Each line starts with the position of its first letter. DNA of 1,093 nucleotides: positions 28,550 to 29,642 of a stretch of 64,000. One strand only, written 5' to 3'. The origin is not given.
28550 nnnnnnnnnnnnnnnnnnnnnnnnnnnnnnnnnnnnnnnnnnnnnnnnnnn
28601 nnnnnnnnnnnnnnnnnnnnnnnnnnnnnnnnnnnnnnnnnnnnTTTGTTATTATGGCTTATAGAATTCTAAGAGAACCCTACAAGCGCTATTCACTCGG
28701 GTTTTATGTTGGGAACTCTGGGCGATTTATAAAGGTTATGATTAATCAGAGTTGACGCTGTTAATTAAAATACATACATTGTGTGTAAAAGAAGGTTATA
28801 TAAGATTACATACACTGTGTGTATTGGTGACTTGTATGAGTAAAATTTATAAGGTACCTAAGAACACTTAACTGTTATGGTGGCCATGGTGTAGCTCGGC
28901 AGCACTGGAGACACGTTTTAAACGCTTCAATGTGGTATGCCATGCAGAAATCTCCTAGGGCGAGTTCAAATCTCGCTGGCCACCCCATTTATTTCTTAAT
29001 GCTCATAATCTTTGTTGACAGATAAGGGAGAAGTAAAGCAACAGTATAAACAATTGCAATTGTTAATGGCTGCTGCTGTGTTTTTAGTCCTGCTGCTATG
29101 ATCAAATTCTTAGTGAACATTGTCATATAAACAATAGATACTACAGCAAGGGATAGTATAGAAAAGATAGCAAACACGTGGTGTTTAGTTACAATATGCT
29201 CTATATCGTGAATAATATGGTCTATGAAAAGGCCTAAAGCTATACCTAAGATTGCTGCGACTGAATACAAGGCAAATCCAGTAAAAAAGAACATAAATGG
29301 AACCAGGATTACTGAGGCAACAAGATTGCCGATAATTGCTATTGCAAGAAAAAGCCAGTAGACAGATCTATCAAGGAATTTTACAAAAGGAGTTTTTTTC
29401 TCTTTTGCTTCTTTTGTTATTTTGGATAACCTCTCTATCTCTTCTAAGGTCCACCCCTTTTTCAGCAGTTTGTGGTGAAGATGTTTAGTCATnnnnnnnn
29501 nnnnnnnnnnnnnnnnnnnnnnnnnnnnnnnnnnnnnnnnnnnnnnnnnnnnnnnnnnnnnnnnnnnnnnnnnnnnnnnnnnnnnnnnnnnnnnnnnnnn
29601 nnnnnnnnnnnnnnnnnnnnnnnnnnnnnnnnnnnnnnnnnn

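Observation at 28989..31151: Four-gene operon: two paralogous unknown helical proteins, a MinD/ParA ATPase and a membrane protein, convergent on a tRNA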

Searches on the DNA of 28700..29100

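Call 53: search_rna_families(source=window, start=28700, end=29100, threshold=evalue, max_evalue=10, show_alignments=2)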
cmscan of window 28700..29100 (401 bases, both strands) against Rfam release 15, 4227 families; matches with E-value up to 10: 8.
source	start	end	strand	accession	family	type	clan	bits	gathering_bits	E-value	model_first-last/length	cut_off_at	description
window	28879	28984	+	RF01852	tRNA-Sec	Gene; tRNA;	CL00001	21.4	47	0.074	1-91/91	no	Selenocysteine transfer RNA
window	28913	28974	-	RF02780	PutA_thermometer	Cis-reg; thermoregulator;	-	17.8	51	1.1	1-72/72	no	PutA 5' UTR thermometer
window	28994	29029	+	RF01158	SNORD108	Gene; snRNA; snoRNA; CD-box;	-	14.3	46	7.2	1-71/71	no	Small nucleolar RNA SNORD108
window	28935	28985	-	RF04354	Plastid-ycf2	Cis-reg;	-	13.2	65.7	8.7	1-75/75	no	Plastid-ycf2 5UTR RNA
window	28749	28809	+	RF01222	sn2417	Gene; snRNA; snoRNA; CD-box;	-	13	80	4.4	1-123/123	no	Small nucleolar RNA sn2417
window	28752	28814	+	RF00113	SIB_RNA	Gene; antitoxin;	-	13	56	6.6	1-147/147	no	Short Intergenic Abundant RNA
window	28946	29012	-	RF00624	P9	Gene;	-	11.4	43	8.8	1-74/74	no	Pseudomonas sRNA P9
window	28733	28860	+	RF01295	SCARNA7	Gene; snRNA; snoRNA; scaRNA;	-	7.9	65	6.8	1-330/330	no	Small Cajal body-specific RNA 7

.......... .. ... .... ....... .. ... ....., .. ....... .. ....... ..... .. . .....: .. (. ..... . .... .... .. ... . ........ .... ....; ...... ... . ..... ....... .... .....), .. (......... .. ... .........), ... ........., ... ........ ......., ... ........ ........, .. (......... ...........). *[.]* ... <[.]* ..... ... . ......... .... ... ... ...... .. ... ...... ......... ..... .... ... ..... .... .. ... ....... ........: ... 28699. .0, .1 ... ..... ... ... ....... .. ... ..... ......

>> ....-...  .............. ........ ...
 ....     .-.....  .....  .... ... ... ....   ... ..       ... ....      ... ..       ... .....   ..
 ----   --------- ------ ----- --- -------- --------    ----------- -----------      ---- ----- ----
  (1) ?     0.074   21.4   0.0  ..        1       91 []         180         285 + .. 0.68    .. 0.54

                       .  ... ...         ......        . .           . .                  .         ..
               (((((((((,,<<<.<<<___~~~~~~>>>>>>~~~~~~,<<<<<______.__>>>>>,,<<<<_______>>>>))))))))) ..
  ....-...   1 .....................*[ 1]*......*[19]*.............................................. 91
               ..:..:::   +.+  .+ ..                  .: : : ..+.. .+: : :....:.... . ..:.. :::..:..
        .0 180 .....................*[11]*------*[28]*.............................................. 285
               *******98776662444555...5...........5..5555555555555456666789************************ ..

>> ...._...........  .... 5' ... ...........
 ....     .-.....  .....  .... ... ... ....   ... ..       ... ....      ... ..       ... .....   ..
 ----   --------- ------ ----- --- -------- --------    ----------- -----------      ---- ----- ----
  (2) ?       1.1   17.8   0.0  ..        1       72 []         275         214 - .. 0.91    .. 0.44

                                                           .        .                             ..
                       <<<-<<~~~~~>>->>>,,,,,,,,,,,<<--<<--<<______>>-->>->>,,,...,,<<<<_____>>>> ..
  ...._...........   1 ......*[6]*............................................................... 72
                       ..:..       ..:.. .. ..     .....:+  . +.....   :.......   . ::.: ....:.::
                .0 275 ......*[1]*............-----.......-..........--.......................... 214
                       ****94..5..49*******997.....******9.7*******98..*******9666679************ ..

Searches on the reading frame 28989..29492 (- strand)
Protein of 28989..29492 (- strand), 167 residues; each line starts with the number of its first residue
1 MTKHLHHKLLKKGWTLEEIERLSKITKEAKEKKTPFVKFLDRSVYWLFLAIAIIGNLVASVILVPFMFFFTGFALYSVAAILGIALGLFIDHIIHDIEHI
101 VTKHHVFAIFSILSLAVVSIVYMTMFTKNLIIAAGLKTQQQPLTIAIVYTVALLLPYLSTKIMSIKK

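Call 6: search_protein_families(library=pfam, proteins=[window:28989-29492:-], max_evalue=1)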
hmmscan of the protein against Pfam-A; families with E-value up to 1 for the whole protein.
window:28989-29492:- (167 aa): 2 families
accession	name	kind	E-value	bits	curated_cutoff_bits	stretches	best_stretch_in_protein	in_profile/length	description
PF00122.25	E1-E2_ATPase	-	0.0011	19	28.1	1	18-85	93-158/181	E1-E2 ATPase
PF02361.21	CbiQ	-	0.86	9.6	25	0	45-153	40-146/216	Cobalt transport protein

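Call 9: search_protein_families(library=ncbifam, proteins=[window:28989-29492:-], max_evalue=1)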
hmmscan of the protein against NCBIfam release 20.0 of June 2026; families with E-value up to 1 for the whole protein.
window:28989-29492:- (167 aa): 4 families
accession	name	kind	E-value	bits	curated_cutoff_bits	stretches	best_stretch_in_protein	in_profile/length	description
NF008262.1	PRK11033.1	equivalog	0.023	13.2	1005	1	18-70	320-369/731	zinc/cadmium/mercury/lead-transporting ATPase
NF033775.1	P_type_ZntA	exception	0.033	12.4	1240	1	19-69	326-373/732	Zn(II)/Cd(II)/Pb(II) translocating P-type ATPase ZntA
TIGR01512.1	ATPase-IB2_Cd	subfamily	0.36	9.5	313.5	1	18-67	139-188/494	cadmium family heavy metal-translocating P-type ATPase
NF043039.1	HgcAB_like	equivalog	0.7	9.4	285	1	33-156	149-266/350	HgcAB-like fusion protein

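Call 46: find_homologous_proteins(query=window:28989-29492:-, max_evalue=0.001)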
Query window:28989-29492:- (167 aa): 9 proteins with E <= 0.001 among 267 candidates.
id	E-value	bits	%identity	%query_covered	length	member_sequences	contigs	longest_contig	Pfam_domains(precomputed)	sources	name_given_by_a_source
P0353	2.8e-94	331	93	100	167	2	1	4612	-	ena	-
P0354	3.4e-91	321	91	100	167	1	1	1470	-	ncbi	-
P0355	4.1e-80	285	81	100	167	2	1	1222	-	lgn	-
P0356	2.8e-72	260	72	100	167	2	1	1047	-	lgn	-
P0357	1.0e-69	252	69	100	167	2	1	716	-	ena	-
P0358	5.0e-68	246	68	100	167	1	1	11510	-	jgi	jgi:hypothetical protein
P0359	3.5e-67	244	68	99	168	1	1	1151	-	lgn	-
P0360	7.3e-65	236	63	100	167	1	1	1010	-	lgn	-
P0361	2.7e-60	221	61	100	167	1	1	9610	-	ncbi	-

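Call 62: search_protein_families(library=padloc, proteins=[window:28989-29492:-], max_evalue=0.1)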
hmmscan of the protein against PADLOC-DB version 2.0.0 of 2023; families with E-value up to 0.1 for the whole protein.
window:28989-29492:- (167 aa): 0 families

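Call 87: search_protein_families(library=phrogs, proteins=[window:28989-29492:-], max_evalue=0.01)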
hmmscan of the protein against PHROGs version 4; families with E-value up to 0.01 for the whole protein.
window:28989-29492:- (167 aa): 0 families
